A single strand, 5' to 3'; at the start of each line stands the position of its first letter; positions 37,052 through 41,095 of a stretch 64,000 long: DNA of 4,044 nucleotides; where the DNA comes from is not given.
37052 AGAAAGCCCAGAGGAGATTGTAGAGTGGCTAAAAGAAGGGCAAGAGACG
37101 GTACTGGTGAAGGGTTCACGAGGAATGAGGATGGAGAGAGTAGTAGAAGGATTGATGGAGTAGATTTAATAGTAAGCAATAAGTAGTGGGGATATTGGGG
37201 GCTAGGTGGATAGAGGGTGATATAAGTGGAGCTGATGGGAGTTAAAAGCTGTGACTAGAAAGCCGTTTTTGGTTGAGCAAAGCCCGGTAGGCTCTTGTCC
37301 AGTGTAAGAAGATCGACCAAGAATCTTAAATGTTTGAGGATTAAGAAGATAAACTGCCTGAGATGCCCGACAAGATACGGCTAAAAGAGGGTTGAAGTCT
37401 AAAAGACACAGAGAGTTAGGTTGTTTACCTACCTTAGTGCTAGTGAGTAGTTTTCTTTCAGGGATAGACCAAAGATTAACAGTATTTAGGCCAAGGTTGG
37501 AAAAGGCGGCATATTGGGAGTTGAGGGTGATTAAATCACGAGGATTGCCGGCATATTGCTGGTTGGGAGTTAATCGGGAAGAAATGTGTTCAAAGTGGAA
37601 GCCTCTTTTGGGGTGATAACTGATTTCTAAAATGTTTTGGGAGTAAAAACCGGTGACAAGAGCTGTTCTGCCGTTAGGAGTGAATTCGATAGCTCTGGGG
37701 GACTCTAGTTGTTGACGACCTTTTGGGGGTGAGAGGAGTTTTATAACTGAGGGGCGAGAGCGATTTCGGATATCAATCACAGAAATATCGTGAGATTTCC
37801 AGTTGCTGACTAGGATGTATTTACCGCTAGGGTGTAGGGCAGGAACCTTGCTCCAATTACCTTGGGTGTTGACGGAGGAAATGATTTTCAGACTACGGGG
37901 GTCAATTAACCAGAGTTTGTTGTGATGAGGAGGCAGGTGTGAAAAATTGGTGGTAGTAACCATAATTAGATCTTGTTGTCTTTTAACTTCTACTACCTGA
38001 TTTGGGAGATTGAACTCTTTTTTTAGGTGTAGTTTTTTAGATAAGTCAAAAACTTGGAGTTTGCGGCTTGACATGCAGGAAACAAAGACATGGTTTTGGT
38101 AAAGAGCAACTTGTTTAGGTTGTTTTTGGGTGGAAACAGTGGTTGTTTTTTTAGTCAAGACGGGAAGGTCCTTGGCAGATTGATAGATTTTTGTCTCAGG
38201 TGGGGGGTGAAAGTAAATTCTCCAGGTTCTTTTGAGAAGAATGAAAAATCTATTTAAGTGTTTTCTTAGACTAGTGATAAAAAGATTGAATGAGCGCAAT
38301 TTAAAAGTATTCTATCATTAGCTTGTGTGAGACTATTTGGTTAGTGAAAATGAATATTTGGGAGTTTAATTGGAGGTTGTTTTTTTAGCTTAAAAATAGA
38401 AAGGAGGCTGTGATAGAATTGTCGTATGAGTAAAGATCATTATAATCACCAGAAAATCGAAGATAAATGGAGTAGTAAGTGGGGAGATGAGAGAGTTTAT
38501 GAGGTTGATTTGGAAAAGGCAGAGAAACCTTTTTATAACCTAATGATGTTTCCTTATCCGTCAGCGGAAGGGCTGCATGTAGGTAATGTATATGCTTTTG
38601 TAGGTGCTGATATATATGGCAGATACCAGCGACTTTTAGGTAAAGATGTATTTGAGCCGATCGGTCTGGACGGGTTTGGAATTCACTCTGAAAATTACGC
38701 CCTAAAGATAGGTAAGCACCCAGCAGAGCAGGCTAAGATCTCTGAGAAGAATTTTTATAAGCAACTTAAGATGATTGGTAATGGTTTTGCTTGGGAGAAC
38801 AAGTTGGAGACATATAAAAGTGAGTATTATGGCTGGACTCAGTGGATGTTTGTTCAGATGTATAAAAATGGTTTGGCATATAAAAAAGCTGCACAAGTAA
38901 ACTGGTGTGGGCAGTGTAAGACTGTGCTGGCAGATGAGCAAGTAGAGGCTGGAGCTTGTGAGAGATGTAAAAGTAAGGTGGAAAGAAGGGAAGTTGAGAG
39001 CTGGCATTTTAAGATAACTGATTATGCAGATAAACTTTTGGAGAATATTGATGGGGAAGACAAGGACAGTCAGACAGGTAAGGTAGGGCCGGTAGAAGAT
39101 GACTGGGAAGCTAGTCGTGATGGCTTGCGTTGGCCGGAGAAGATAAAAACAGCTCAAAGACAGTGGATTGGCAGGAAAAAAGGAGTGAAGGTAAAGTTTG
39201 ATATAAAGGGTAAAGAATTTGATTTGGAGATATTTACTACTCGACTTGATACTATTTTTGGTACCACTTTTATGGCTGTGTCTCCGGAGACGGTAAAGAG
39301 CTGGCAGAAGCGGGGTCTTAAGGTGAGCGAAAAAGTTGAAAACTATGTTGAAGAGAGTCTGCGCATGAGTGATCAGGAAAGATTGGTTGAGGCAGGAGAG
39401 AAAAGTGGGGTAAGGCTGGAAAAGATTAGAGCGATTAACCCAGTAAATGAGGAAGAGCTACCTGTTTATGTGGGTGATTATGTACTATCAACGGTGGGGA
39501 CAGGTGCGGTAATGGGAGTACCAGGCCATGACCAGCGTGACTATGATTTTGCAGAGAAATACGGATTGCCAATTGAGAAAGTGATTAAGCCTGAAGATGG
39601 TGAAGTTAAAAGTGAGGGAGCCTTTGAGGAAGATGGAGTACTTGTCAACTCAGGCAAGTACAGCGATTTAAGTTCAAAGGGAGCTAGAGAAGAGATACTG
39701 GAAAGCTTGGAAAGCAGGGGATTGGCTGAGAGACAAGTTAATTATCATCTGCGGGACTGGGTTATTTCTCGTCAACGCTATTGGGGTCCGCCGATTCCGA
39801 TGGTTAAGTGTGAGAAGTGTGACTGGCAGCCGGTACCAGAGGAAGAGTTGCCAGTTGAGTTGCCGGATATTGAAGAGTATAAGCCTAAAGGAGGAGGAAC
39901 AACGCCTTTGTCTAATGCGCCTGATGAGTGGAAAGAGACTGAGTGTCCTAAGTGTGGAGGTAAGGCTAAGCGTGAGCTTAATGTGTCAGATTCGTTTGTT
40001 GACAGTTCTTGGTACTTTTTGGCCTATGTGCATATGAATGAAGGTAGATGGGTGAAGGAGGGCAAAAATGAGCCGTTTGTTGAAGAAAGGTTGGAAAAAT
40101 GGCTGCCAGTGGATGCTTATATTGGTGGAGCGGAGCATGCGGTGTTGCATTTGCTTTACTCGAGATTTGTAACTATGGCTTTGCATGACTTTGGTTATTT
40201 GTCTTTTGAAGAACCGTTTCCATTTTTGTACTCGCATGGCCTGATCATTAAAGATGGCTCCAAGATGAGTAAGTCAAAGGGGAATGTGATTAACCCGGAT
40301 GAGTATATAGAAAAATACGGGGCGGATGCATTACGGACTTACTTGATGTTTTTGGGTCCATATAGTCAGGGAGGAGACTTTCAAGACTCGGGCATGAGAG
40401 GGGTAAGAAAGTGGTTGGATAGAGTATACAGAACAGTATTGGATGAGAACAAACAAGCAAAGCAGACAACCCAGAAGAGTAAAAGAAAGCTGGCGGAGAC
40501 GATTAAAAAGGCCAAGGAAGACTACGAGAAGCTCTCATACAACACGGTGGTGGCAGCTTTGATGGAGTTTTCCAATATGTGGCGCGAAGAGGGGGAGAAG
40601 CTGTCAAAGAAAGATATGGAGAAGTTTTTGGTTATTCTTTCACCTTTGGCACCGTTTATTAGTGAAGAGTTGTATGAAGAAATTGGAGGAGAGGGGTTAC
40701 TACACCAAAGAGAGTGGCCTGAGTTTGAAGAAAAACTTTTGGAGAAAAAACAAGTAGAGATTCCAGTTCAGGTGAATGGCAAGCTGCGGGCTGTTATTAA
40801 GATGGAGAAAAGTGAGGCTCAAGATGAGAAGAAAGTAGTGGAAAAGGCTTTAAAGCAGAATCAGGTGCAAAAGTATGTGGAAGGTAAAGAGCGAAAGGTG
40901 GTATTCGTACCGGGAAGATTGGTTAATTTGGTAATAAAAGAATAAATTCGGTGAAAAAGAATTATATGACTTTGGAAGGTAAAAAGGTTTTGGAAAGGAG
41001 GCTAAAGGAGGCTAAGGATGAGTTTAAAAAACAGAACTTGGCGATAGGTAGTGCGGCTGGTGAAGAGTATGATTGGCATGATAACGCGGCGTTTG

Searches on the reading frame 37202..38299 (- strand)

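Call 7: search_protein_families(library=pfam, proteins=[window:37202-38299:-], max_evalue=0.01)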
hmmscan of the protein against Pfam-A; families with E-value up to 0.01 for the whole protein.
window:37202-38299:- (365 aa): 4 families
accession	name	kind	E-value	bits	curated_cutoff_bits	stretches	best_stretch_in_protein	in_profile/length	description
PF10282.15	Lactonase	-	2.1e-07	30.9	21.7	0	135-182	73-120/344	Lactonase, 7-bladed beta-propeller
PF25174.1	Beta-prop_THOC3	-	6.4e-07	29.1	305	1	133-216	75-147/272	THOC3 beta-propeller domain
PF23414.1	Beta-prop_EML_2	-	1.7e-06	28.1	90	0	272-361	20-109/266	Echinoderm microtubule-associated protein second beta-propeller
PF23726.1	Beta-prop_RSE1_2nd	-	0.0041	16.8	30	0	55-104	156-203/327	RSE1/DDB1/CPSF1 second beta-propeller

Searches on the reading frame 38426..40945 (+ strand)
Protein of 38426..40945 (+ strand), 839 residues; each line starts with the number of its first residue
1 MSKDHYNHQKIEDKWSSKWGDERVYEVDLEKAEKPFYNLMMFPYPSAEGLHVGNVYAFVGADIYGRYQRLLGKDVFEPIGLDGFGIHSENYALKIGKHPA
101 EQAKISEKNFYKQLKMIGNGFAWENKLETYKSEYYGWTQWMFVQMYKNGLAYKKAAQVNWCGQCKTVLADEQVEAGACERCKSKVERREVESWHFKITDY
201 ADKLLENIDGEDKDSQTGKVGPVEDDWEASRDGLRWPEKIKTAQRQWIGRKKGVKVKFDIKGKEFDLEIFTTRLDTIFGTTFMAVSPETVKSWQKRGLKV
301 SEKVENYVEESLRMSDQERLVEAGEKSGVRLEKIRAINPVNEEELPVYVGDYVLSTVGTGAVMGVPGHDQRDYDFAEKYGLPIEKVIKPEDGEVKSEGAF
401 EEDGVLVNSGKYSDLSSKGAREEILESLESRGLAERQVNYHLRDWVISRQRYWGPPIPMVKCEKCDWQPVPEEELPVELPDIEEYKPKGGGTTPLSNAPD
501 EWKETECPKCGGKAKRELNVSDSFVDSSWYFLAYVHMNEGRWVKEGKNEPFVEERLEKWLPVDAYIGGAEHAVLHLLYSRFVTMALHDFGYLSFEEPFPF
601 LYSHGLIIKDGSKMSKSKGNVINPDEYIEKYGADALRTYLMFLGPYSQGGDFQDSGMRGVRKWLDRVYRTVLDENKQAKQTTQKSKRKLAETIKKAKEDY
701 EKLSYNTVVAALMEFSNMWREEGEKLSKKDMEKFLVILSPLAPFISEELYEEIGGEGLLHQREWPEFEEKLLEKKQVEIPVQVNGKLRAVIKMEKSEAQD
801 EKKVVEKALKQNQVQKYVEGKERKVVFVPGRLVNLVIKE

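Call 7: search_protein_families(library=pfam, proteins=[window:38426-40945:+], max_evalue=0.01)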
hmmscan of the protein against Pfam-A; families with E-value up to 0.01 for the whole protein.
window:38426-40945:+ (839 aa): 6 families
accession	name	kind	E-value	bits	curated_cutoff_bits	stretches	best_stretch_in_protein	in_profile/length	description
PF13603.12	tRNA-synt_1_2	-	1.4e-57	194.6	25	1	245-428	1-184/185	Leucyl-tRNA synthetase, editing domain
PF00133.28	tRNA-synt_1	-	5.6e-38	131.2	22.7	2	442-647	228-408/414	tRNA synthetases class I (I, L, M and V)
PF09334.17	tRNA-synt_1g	-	2.3e-31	109.4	20.1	2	42-186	7-147/391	tRNA synthetases class I (M)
PF08264.19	Anticodon_1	-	7.5e-21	75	25.1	1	687-798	6-143/148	Anticodon-binding domain of tRNA ligase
PF01921.24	tRNA-synt_1f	-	7.2e-05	22.3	27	1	592-672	262-340/360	tRNA synthetases class I (K)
PF01406.26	tRNA-synt_1e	-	0.00033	20.5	27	1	603-658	243-297/301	tRNA synthetases class I (C) catalytic domain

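Call 9: find_related_loci(query=window:38426-40945:+, collection=genome_contigs, flank=6000)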
Query window:38426-40945:+ (839 aa) in genome_contigs; peptide patterns used: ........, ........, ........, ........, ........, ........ (x = any residue, [..] = any of these).
44 stretches matched a pattern; 22 encode a relative of the query (tblastn E <= 1e-3); 22 distinct loci.
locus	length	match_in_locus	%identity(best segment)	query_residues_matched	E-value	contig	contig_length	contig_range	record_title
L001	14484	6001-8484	41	6-837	0e+0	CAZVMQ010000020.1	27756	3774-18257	MAG TPA_asm: uncultured Halanaerobiaceae bacterium isolate binchicken_co32_383 genome assembly, contig: NODE_2251_length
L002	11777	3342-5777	41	4-837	0e+0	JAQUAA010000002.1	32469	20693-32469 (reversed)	MAG: Candidatus Paceibacterota bacterium isolate STC_73 NODE_2742_length_32469_cov_3.256972_Sandtown_C, whole genome sho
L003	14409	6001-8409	38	6-838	0e+0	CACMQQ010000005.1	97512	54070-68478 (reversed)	MAG: uncultured Candidatus Marinimicrobia bacterium isolate AG-892-A09 genome assembly, contig: AG-892-A09_NODE_5, whole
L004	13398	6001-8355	38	6-821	0e+0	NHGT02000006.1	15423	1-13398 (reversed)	MAG: bacterium TMED144 isolate TMED144 60741, whole genome shotgun sequence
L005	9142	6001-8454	37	1-836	4e-180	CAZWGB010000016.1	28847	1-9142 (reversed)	MAG TPA_asm: uncultured Woeseiaceae bacterium isolate SRP260945_co1_111 genome assembly, contig: NODE_2340_length_28847_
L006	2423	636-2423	47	11-639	0e+0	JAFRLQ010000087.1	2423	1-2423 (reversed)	MAG: Clostridia bacterium isolate RGIG2582 Goat_Jejunum.Co__c688386, whole genome shotgun sequence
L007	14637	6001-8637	35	1-837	6e-171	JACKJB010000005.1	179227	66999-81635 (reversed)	MAG: Rhodospirillales bacterium isolate HK-STAS-PROT-28 HK-STAS-PROT-28_5, whole genome shotgun sequence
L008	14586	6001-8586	35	2-836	4e-168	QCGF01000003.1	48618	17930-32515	Prochlorococcus sp. AG-363-P15 Ga0115825_103, whole genome shotgun sequence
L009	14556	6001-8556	34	6-836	1e-155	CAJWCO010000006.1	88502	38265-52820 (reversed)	MAG TPA_asm: uncultured Cellvibrionales bacterium isolate ERR599052_bin.203_MetaBAT_v2.12.1_MAG genome assembly, contig:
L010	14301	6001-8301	35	6-759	3e-150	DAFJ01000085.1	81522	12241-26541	MAG TPA_asm: Euryarchaeota archaeon UBA251 UBA251_contig_22629, whole genome shotgun sequence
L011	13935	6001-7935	36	12-657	2e-143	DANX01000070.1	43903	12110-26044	MAG TPA_asm: Euryarchaeota archaeon UBA561 UBA561_contig_9784, whole genome shotgun sequence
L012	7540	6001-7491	44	11-534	5e-139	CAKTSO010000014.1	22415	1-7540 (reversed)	MAG: uncultured Clostridia bacterium isolate REFINED_METABAT215_TOP10_CONTIGS_1500_ASSEMBLY_K77_MERGED__Hadza_PheChl_Fib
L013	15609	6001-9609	43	11-837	4e-121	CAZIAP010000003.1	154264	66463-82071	MAG TPA_asm: uncultured Gammaproteobacteria bacterium isolate SRP144015_co1_80 genome assembly, contig: NODE_54_length_1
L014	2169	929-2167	42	11-447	6e-112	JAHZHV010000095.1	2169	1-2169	MAG: Christensenella sp. isolate HRGM_Genome_3366 HRGM_Genome_3366_95, whole genome shotgun sequence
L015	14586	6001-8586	37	3-837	0e+0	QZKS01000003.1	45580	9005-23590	MAG: Desulfobacteraceae bacterium isolate SURF_7 Ga0104751_1001135, whole genome shotgun sequence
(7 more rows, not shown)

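Call 21: find_related_loci(query=window:38426-40945:+, collection=metagenome_contigs, flank=5000)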
Query window:38426-40945:+ (839 aa) in metagenome_contigs; peptide patterns used: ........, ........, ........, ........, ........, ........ (x = any residue, [..] = any of these).
56 stretches matched a pattern; 27 encode a relative of the query (tblastn E <= 1e-3); 27 distinct loci.
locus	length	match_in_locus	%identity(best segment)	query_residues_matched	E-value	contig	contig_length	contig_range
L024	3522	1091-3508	44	11-838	0e+0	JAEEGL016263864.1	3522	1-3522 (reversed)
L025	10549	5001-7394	41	4-837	0e+0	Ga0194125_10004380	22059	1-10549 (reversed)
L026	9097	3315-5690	42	6-839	0e+0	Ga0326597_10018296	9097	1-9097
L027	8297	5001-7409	38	6-838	0e+0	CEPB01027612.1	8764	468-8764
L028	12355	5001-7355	39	6-818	0e+0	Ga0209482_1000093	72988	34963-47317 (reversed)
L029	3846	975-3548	38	6-838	0e+0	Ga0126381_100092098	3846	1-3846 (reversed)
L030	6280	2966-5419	37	1-836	0e+0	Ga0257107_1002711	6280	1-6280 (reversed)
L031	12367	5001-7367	39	6-819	0e+0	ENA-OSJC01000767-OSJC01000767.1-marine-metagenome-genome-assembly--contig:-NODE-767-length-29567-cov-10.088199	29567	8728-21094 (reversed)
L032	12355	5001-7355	39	6-818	0e+0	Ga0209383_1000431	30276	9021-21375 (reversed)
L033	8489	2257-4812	34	6-836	1e-158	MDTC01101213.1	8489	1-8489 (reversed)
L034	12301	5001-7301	35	6-759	2e-150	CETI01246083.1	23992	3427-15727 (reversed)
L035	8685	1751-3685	36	12-657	1e-143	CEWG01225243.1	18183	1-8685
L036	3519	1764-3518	40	1-621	1e-145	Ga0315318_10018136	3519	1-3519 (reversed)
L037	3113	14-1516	43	290-775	8e-125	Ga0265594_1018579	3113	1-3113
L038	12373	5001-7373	39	3-819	0e+0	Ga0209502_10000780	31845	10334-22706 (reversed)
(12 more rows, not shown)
